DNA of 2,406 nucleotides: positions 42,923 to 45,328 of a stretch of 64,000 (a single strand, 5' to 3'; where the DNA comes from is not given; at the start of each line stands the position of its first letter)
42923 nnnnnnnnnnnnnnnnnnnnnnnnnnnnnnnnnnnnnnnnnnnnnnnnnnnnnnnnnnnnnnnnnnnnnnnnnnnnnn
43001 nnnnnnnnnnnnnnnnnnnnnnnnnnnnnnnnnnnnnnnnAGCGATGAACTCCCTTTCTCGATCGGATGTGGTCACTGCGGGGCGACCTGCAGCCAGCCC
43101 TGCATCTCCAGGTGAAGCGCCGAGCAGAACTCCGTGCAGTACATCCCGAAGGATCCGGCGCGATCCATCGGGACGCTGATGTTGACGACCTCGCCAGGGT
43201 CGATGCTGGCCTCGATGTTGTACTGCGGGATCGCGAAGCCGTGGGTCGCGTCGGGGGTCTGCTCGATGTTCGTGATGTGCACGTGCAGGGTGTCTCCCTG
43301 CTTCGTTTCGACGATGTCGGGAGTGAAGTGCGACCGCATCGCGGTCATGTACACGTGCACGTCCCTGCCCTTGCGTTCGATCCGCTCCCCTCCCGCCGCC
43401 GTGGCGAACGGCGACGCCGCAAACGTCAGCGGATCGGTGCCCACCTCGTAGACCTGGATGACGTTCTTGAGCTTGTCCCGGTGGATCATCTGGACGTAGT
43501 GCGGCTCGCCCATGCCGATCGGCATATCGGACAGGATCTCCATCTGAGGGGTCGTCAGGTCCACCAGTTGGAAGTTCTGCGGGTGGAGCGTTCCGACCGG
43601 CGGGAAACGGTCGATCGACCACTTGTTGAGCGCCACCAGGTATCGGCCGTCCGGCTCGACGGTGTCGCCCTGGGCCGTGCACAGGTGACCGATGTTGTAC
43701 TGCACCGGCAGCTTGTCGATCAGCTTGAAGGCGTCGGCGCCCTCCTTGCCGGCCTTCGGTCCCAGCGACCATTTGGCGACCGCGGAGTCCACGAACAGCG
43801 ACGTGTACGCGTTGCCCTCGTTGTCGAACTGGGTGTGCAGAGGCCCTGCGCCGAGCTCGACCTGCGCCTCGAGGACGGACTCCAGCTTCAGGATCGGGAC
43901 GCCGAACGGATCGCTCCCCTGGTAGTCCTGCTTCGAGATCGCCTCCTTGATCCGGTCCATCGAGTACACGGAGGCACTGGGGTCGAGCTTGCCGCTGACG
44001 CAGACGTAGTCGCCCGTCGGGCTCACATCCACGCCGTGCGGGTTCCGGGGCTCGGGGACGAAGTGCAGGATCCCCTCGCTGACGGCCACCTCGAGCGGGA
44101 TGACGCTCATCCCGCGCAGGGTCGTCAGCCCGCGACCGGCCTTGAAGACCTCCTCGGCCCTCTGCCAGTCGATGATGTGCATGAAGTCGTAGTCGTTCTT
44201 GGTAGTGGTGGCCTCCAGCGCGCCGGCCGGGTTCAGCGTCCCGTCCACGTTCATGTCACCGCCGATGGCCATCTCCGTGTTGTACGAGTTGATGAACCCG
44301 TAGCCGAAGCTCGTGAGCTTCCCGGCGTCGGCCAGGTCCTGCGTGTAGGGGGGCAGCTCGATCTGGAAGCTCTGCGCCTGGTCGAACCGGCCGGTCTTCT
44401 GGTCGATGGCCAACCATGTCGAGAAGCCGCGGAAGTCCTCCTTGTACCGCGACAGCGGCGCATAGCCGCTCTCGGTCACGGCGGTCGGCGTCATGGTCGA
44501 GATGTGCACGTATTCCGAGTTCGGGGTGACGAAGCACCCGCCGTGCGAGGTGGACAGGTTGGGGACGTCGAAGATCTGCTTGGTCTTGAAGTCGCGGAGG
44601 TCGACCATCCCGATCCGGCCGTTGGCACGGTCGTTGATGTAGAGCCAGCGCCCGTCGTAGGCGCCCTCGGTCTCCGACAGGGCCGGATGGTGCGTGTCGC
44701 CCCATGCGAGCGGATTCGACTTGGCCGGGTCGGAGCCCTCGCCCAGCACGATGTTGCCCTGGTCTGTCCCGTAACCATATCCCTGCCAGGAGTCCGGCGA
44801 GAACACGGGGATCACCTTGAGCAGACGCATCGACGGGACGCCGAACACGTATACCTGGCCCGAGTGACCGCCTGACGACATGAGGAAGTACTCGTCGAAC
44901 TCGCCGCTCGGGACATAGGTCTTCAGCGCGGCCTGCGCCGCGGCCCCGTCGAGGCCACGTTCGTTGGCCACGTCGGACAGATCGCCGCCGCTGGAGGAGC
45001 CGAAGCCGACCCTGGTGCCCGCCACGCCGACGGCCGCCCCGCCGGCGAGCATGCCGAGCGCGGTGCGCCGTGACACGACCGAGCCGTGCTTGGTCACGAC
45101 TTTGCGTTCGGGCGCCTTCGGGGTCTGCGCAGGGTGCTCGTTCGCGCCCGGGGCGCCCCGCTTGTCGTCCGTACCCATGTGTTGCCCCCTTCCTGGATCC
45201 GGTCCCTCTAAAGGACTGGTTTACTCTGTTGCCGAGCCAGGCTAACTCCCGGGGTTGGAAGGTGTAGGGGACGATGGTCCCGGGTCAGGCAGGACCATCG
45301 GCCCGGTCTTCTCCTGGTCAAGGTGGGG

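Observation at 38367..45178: Compact actinobacterial nos cluster with mixed clade features and missing canonical accessory genes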

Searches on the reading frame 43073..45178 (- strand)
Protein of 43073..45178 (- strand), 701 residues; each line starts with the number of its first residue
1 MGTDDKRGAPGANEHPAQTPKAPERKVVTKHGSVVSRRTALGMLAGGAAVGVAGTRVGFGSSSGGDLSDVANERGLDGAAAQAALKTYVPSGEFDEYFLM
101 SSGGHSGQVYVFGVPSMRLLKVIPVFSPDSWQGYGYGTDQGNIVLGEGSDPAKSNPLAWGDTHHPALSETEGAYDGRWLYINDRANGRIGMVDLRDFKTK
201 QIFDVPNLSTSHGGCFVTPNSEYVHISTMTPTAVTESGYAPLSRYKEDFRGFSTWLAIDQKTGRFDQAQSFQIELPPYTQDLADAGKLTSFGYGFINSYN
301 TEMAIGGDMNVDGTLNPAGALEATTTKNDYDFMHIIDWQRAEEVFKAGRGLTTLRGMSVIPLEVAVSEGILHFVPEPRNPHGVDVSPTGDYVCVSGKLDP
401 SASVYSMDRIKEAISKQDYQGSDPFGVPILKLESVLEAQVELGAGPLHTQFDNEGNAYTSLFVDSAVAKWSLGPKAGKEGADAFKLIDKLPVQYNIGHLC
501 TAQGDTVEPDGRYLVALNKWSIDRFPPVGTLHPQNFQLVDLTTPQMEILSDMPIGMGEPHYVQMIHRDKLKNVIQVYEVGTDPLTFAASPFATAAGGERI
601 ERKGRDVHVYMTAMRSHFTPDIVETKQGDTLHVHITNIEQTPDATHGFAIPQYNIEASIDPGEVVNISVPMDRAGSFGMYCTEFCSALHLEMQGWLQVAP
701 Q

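Call 4: search_protein_families(library=pfam, proteins=[window:43073-45178:-], max_evalue=0.01)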
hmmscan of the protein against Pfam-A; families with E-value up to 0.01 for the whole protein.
window:43073-45178:- (701 aa): 3 families
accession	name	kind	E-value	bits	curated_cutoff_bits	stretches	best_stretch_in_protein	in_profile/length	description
PF18764.7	nos_propeller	-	1.3e-28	99.2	30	1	489-560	1-71/71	Nitrous oxide reductase propeller repeat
PF13473.12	Cupredoxin_1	-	1.8e-08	34.8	27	1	606-684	20-94/104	Cupredoxin-like domain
PF00116.26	COX2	-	2.1e-05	24.8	22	1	634-692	55-113/120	Cytochrome C oxidase subunit II, periplasmic domain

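Call 5: search_protein_families(library=ncbifam, proteins=[window:43073-45178:-], max_evalue=0.01)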
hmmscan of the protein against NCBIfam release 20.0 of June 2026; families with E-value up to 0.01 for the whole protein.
window:43073-45178:- (701 aa): 6 families
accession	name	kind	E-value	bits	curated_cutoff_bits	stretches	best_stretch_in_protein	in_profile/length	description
TIGR04246.1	nitrous_NosZ_Gp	equivalog_domain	2.3e-230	765.8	625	1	84-700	1-578/578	Sec-dependent nitrous-oxide reductase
TIGR04244.1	nitrous_NosZ_RR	equivalog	7.3e-121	404.7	625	1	35-697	2-625/627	TAT-dependent nitrous-oxide reductase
NF052460.1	L-NosZ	equivalog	4.4e-59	200.3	700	3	370-698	166-478/480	clade III lactonase-type nitrous-oxide reductase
TIGR02866.1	CoxB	equivalog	9.1e-07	28.6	147.7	1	640-700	133-193/202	cytochrome c oxidase subunit II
TIGR03096.1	nitroso_cyanin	equivalog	3e-06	27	142.85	1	618-691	58-128/135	nitrosocyanin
NF050117.1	aa3_CtaC_Actin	exception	7.8e-05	22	250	1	639-697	173-231/244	aa3-type cytochrome oxidase subunit II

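Call 7: find_homologous_proteins(query=window:43073-45178:-, max_evalue=1e-50)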
Query window:43073-45178:- (701 aa): 7989 proteins with E <= 1e-50 among 8000 candidates; the best 120 are listed.
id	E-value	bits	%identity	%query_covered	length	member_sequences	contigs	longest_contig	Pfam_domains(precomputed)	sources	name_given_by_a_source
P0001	0.0e+0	1588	97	100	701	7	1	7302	PF13473.13,PF18764.8,PF00116.27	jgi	-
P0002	0.0e+0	1377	83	100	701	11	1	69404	PF13473.13,PF18764.8,PF00116.27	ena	-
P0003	0.0e+0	1295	81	96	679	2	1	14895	PF13473.13,PF18764.8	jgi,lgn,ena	-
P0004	0.0e+0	1276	78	100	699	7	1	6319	PF13473.13,PF18764.8,PF00116.27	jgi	jgi:nitrous-oxide reductase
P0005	0.0e+0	1274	78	100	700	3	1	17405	PF13473.13,PF18764.8,PF00116.27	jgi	jgi:nitrous-oxide reductase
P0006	0.0e+0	1272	78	100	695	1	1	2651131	PF13473.13,PF18764.8,PF00116.27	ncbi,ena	-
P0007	0.0e+0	1271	79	96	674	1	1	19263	PF13473.13,PF18764.8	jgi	jgi:nitrous-oxide reductase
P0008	0.0e+0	1269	78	96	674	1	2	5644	PF13473.13,PF18764.8,PF00116.27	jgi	jgi:nitrous-oxide reductase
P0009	0.0e+0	1269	78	98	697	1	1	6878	PF13473.13,PF18764.8,PF00116.27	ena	-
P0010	0.0e+0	1268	78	98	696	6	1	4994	PF13473.13,PF18764.8,PF00116.27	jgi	jgi:nitrous-oxide reductase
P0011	0.0e+0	1260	77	100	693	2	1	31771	PF13473.13,PF18764.8,PF00116.27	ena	-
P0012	0.0e+0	1259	81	92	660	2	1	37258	PF13473.13,PF18764.8,PF00116.27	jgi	jgi:nitrous-oxide reductase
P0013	0.0e+0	1259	76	100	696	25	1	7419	PF13473.13,PF18764.8,PF00116.27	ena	-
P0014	0.0e+0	1257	76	99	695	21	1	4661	PF13473.13,PF18764.8,PF00116.27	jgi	jgi:nitrous-oxide reductase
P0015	0.0e+0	1246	75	100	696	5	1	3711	PF13473.13,PF18764.8,PF00116.27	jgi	jgi:nitrous-oxide reductase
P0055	0.0e+0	1072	69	95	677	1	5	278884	PF13473.13,PF18764.8,PF00116.27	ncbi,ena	-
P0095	9.7e-294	994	65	95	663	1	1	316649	PF13473.13,PF18764.8,PF00116.27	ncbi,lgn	ncbi:MAG: Sec-dependent nitrous-oxide reductase [Acidimicrobiia bacterium]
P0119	1.8e-282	957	63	93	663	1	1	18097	PF13473.13,PF18764.8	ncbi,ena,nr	ncbi:MAG TPA: Sec-dependent nitrous-oxide reductase [Candidatus Limnocylindrales bacterium]|nr:Sec-d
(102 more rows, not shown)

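Call 9: find_related_loci(query=A1, collection=genome_contigs, flank=10000)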
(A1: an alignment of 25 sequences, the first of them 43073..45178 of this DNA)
Query A1 (701 aa) in genome_contigs; peptide patterns used: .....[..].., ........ (x = any residue, [..] = any of these).
599 stretches matched a pattern (row limit reached: there are more); 594 encode a relative of the query (tblastn E <= 1e-3); the best 80 are kept; 80 distinct loci.
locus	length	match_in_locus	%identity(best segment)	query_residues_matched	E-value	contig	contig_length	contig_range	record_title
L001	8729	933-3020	75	1-700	0e+0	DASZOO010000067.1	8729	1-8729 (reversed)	MAG TPA_asm: Actinomycetota bacterium isolate SMAG_U5947 k141_1834871, whole genome shotgun sequence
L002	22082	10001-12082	76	1-700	0e+0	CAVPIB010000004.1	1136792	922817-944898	MAG: uncultured Actinomycetes bacterium isolate MFD09964.bin.1.67 genome assembly, contig: contig_31714, whole genome sh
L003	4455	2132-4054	67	56-701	0e+0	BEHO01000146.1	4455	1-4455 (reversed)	Bacterium HR12 DNA, contig: NODE_5713_146, isolate: HRbin12, whole genome shotgun sequence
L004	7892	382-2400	65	24-700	0e+0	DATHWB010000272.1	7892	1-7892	MAG TPA_asm: Acidimicrobiia bacterium isolate SMAG_U16148 k141_1307938, whole genome shotgun sequence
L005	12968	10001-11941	66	44-700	0e+0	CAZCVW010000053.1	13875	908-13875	MAG TPA_asm: uncultured Burkholderiales bacterium isolate SRP136066_co1_408 genome assembly, contig: NODE_5119_length_13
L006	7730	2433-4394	64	41-700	0e+0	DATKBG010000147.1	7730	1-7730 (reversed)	MAG TPA_asm: Acidimicrobiia bacterium isolate SMAG_U14414 k141_3766305, whole genome shotgun sequence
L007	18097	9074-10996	63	52-700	0e+0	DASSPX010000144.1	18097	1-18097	MAG TPA_asm: Candidatus Limnocylindrales bacterium isolate SMAG_U1290 k141_231616, whole genome shotgun sequence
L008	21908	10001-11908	64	59-700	0e+0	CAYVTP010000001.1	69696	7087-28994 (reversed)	MAG TPA_asm: uncultured Acidimicrobiaceae bacterium isolate SRP217488_co1_66 genome assembly, contig: NODE_93_length_696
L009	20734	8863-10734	63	70-700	0e+0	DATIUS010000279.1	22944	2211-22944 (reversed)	MAG TPA_asm: Candidatus Sulfomarinibacteraceae bacterium isolate SMAG_U15987 k141_83495, whole genome shotgun sequence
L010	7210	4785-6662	63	69-700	0e+0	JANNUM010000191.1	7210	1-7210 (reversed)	MAG: Chloroflexota bacterium isolate SOY_30_metabat_212 SOY_30_k141_4131890, whole genome shotgun sequence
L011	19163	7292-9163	61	65-700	0e+0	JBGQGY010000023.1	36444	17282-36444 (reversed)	MAG: bacterium isolate OBJ2_061818_090_16 k141_2677835_length_36444_cov_19.3464, whole genome shotgun sequence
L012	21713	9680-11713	57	16-700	0e+0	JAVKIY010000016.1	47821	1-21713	MAG: Candidatus Fervidifonticultor tertius isolate JZ-2_201907_bins_90 JZ-2_201907_bins_90_scaffold_16, whole genome sho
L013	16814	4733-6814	58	20-700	0e+0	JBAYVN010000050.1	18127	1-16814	MAG: Dehalococcoidia bacterium isolate SO_2016_LW3_60 scaffold04409_LW162_2016, whole genome shotgun sequence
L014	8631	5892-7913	57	16-700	0e+0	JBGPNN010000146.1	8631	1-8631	MAG: bacterium isolate OBJ_0618_7090110_213 k141_9892018_length_8631_cov_13.0000, whole genome shotgun sequence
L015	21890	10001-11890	60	68-699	0e+0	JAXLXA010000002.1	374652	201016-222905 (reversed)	MAG: Dehalococcoidia bacterium isolate STL-CHL37 C3.97.fa-2, whole genome shotgun sequence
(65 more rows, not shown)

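Call 10: find_encoding_contigs(protein=window:43073-45178:-, flank=10000, max_places=3)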
Protein window:43073-45178:- (701 aa): no gene with exactly this product is on record in the collection.

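Call 11: find_encoding_contigs(protein=P0006, flank=10000, max_places=2)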
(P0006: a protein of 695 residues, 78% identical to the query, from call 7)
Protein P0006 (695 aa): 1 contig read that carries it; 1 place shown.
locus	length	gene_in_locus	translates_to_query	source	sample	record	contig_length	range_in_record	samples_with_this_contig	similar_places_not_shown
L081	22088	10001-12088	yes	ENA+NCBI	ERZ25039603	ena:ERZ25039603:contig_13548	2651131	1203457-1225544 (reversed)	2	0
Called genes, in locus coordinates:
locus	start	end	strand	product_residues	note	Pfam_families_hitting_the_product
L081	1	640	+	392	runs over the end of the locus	PF00999:Na_H_Exchanger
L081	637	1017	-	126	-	PF04073:tRNA_edit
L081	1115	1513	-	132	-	PF00581:Rhodanese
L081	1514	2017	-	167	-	PF22381:Staph_reg_Sar_Rot (weak), PF12802:MarR_2, PF01047:MarR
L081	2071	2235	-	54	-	-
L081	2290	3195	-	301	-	PF02574:S-methyl_trans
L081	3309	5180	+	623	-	PF00989:PAS (faint), PF08448:PAS_4 (faint), PF12860:PAS_7 (faint), PF13188:PAS_8 (weak), PF13426:PAS_9 (faint), PF08447:PAS_3, PF02518:HATPase_c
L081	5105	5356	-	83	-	-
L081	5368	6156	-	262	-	PF13472:Lipase_GDSL_2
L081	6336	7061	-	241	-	PF01925:TauE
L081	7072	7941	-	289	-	PF02739:5_3_exonuc_N, PF01367:5_3_exonuc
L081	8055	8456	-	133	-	PF08818:DUF1801 (weak)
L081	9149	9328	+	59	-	-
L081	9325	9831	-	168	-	PF05163:DinB, PF12867:DinB_2 (weak)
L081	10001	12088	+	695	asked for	PF18764:nos_propeller, PF13473:Cupredoxin_1, PF00116:COX2 (weak)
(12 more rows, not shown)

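Call 29: find_encoding_contigs(protein=P0002, flank=10000, max_places=1)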
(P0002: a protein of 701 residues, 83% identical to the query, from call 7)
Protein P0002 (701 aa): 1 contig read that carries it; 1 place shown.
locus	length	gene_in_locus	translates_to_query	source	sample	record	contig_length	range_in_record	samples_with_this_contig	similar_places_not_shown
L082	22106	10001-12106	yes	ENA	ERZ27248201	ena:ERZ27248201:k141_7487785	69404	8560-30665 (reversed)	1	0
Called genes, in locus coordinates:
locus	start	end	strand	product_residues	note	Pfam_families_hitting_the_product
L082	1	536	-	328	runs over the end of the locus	PF13472:Lipase_GDSL_2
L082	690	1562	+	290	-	PF00892:EamA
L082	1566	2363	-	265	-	-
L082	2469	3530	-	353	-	-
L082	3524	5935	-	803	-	PF00534:Glycos_transf_1, PF13692:Glyco_trans_1_4, PF04041:Glyco_hydro_130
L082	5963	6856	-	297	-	PF02739:5_3_exonuc_N, PF01367:5_3_exonuc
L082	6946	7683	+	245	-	PF13489:Methyltransf_23 (faint), PF08241:Methyltransf_11, PF08242:Methyltransf_12 (weak), PF13649:Methyltransf_25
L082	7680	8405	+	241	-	PF13847:Methyltransf_31, PF08241:Methyltransf_11, PF08242:Methyltransf_12, PF13649:Methyltransf_25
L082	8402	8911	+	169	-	PF05163:DinB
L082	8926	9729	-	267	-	-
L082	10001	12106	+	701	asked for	PF18764:nos_propeller, PF13473:Cupredoxin_1, PF00116:COX2 (weak)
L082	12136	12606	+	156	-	PF13473:Cupredoxin_1 (weak), PF00127:Copper-bind (weak)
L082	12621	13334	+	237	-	-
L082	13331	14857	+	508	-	PF07602:DUF1565 (faint), PF05048:NosD, PF13229:Beta_helix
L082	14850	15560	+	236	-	PF00005:ABC_tran, PF02463:SMC_N (faint), PF13304:AAA_21 (faint)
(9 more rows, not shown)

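Call 30: find_encoding_contigs(protein=P0055, flank=10000, max_places=1)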
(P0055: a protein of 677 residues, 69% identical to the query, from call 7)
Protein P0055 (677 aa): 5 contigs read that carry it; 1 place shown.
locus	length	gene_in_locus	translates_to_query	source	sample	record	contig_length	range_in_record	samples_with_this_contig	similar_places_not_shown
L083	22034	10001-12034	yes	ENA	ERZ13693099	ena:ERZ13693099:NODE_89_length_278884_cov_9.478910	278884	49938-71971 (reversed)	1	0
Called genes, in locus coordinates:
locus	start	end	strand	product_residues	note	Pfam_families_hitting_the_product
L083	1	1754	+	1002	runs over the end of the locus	PF08751:TrwC, PF01443:Viral_helicase1 (weak), PF13245:AAA_19, PF13604:AAA_30, PF22232:TraI_hel_assoc_N, PF18335:SH3_13 (faint)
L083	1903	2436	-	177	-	PF00665:rve, PF13358:DDE_3 (weak), PF13683:rve_3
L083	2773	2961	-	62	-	PF01527:HTH_Tnp_1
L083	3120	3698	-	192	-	-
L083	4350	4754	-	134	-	-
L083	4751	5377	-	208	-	PF07291:MauE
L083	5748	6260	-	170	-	-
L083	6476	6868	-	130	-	PF01909:NTP_transf_2, PF18765:Polbeta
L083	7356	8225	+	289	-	-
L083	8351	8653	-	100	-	PF01850:PIN (weak)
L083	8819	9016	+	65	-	-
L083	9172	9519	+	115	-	-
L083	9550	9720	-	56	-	PF02416:TatA_B_E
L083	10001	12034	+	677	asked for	PF18764:nos_propeller, PF13473:Cupredoxin_1 (weak), PF00116:COX2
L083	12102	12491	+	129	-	PF13473:Cupredoxin_1, PF00127:Copper-bind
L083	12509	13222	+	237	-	-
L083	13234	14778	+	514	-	PF05048:NosD, PF13229:Beta_helix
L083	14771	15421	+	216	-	PF00005:ABC_tran, PF02463:SMC_N (faint), PF13304:AAA_21 (faint)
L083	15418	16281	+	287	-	PF12679:ABC2_membrane_2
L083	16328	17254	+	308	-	PF04616:Glyco_hydro_43 (faint), PF00251:Glyco_hydro_32N, PF22847:Glyco_hydro_43_rel (faint)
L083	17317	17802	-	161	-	-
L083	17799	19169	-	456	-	-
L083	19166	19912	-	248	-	PF00005:ABC_tran, PF13304:AAA_21 (weak)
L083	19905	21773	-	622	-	PF02653:BPD_transp_2, PF00005:ABC_tran, PF13304:AAA_21 (faint), PF12399:BCA_ABC_TP_C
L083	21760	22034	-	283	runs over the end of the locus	PF02653:BPD_transp_2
